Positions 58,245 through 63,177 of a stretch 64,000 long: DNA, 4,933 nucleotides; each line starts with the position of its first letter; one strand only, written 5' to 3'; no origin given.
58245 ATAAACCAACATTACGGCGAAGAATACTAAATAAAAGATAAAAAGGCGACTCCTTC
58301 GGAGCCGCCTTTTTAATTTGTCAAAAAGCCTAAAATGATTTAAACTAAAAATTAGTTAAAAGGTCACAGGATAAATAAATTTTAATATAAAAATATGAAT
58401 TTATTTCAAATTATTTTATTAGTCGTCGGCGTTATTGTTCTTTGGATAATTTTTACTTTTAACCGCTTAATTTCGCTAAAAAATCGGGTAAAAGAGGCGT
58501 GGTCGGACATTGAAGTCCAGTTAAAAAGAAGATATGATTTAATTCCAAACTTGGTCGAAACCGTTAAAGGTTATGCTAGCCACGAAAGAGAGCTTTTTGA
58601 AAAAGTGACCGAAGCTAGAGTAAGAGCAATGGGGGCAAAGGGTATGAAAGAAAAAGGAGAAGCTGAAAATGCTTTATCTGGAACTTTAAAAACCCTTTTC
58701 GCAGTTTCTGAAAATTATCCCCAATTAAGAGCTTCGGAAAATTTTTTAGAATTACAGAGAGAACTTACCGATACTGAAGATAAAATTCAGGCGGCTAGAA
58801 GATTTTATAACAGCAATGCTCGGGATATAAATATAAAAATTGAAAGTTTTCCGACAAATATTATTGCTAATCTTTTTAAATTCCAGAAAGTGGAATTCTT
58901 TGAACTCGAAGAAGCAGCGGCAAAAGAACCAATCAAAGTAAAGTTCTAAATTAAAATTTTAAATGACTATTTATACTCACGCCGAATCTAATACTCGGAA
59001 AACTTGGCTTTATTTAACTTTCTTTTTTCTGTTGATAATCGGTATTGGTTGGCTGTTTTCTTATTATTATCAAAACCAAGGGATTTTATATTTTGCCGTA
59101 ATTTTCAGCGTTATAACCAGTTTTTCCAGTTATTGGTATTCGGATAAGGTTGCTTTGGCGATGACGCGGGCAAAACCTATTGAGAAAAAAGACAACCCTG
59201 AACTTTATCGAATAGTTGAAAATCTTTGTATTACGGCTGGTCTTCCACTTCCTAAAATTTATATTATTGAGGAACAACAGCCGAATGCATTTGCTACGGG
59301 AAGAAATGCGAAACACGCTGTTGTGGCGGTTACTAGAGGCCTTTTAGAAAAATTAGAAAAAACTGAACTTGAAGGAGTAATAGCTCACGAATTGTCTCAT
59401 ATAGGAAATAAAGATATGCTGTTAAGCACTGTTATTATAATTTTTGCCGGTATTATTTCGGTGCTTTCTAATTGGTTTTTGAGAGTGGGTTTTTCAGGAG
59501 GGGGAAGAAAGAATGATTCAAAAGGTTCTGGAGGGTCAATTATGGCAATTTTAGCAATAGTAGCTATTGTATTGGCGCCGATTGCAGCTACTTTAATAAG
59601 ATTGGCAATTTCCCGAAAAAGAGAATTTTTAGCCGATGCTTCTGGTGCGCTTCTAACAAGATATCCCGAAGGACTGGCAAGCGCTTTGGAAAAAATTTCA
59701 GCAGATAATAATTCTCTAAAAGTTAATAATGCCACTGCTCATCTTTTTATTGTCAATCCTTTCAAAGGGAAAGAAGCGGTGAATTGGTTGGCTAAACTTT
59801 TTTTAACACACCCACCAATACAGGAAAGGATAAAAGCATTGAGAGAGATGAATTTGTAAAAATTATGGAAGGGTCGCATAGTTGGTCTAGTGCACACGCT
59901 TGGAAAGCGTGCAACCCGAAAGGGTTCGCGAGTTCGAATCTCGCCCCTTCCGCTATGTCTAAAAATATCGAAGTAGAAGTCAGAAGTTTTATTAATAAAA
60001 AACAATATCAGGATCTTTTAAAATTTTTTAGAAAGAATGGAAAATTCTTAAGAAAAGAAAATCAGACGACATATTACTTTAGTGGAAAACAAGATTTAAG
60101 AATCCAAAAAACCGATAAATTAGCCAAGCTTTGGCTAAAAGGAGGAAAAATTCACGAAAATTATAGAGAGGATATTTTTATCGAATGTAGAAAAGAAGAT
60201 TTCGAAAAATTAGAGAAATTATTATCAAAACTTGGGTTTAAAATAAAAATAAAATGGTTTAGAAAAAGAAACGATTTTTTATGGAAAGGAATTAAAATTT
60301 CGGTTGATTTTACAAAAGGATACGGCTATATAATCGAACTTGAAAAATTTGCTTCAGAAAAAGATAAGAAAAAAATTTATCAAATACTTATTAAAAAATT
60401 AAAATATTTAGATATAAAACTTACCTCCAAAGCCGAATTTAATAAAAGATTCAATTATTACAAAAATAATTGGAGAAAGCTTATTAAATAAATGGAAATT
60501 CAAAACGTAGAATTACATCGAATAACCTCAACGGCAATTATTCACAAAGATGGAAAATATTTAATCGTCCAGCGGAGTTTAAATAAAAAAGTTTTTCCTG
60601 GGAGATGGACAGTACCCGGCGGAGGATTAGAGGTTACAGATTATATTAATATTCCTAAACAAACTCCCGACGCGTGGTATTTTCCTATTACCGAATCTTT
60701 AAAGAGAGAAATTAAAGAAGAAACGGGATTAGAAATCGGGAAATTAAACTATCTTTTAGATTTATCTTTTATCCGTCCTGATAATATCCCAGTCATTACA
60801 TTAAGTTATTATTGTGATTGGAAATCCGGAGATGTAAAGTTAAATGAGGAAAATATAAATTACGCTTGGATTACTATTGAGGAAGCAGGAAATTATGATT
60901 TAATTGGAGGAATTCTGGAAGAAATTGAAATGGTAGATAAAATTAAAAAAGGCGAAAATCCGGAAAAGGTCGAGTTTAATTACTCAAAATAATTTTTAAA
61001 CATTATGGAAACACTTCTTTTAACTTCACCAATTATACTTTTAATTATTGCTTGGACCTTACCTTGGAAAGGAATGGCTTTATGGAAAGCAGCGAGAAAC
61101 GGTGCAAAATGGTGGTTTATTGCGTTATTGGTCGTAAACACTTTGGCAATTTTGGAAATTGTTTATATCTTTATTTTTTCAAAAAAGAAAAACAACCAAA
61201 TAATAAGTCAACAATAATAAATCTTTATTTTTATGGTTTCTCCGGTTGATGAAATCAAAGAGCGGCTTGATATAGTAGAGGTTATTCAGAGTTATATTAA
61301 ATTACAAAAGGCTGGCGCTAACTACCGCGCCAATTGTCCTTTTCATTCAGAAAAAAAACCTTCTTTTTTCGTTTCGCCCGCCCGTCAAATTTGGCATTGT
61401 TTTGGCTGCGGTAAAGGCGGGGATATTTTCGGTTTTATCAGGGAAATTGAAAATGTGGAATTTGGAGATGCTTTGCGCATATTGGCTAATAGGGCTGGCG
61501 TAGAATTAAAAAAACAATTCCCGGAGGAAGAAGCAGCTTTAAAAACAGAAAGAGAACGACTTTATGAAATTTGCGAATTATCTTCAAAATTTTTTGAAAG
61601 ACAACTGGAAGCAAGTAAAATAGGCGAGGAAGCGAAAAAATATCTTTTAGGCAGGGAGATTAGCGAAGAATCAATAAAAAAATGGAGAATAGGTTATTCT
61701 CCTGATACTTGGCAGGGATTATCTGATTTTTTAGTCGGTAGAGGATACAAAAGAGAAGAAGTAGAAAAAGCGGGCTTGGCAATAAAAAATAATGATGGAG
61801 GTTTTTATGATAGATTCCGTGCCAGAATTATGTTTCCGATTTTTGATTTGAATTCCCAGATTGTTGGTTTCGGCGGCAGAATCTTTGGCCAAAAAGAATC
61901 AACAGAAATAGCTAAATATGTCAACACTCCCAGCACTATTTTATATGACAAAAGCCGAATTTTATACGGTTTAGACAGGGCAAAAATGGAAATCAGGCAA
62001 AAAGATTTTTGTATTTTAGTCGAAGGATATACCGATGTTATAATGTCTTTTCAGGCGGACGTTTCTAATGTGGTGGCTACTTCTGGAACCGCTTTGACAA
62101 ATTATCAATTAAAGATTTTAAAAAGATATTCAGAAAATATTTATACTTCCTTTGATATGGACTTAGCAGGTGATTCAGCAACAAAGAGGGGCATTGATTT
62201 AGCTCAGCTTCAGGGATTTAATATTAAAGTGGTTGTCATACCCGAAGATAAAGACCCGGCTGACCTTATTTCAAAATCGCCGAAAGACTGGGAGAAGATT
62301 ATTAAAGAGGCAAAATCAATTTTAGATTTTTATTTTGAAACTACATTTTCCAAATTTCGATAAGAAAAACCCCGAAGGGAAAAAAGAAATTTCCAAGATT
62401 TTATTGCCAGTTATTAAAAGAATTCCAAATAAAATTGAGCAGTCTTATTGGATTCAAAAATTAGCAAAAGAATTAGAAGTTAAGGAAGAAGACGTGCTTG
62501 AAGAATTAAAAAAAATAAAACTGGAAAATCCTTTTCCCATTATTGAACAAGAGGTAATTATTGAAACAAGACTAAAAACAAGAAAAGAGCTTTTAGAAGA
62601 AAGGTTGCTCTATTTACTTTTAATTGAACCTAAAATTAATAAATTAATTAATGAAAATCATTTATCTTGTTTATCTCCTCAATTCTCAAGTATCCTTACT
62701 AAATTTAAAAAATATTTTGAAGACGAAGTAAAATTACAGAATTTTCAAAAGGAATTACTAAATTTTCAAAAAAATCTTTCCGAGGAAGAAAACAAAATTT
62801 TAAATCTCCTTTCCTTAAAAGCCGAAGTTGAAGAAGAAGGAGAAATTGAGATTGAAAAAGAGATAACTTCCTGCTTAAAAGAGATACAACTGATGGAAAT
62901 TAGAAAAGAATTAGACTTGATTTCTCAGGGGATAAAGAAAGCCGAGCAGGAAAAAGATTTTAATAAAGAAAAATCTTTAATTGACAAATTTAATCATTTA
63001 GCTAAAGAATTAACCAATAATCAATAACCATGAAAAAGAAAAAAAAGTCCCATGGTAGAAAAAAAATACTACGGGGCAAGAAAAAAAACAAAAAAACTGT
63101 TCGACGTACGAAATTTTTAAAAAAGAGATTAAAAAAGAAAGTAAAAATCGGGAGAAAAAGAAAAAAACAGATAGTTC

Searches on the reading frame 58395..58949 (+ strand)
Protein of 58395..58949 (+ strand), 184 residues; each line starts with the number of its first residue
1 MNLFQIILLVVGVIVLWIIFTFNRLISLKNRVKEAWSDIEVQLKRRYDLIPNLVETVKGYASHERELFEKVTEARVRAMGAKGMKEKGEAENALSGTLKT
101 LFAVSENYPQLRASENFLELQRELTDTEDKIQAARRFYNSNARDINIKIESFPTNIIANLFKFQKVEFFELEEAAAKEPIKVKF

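Call 45: search_protein_families(library=pfam, proteins=[window:58395-58949:+], max_evalue=0.001)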
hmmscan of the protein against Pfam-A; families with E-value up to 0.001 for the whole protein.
window:58395-58949:+ (184 aa): 1 family
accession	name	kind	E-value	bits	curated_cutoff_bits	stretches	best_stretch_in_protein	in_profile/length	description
PF04011.17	LemA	-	1.2e-61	207.3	26.2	1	35-184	1-149/149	LemA family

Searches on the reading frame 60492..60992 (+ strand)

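Call 28: search_protein_families(library=pfam, proteins=[window:60492-60992:+], max_evalue=0.001)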
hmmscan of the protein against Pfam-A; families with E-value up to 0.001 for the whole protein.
window:60492-60992:+ (166 aa): 1 family
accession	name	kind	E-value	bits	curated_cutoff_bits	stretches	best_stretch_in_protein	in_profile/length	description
PF00293.34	NUDIX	-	8.2e-12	45.7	21.1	1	12-132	6-118/134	NUDIX domain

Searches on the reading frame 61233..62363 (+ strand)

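Call 45: search_protein_families(library=pfam, proteins=[window:61233-62363:+], max_evalue=0.001)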
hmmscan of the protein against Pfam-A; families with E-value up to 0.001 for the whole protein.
window:61233-62363:+ (376 aa): 6 families
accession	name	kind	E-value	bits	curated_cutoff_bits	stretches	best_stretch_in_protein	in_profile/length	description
PF08275.17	DNAG_N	-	5.9e-40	136.7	26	1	120-251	1-128/128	DNA primase catalytic core, N-terminal domain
PF01807.25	Zn_ribbon_DnaG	-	2.6e-35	120.6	24.9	1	5-94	6-95/98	CHC2 zinc finger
PF13155.12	Toprim_2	-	1e-20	74.3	22.1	1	261-346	1-88/88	Toprim-like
PF13662.12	Toprim_4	-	1.3e-11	45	25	1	261-334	4-84/85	Toprim domain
PF01751.28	Toprim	-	5.9e-09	36.4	23.1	1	261-334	3-94/96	Toprim domain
PF13362.12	Toprim_3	-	2.9e-05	24.9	27.2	1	261-348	3-91/95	Toprim domain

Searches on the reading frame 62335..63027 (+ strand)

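Call 45: search_protein_families(library=pfam, proteins=[window:62335-63027:+], max_evalue=0.001)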
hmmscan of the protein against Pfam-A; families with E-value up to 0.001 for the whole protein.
window:62335-63027:+ (230 aa): 1 family
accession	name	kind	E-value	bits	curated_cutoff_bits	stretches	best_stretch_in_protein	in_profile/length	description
PF10410.14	DnaB_bind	-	5e-08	33.5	20.6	1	7-51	11-55/56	DnaB-helicase binding domain of primase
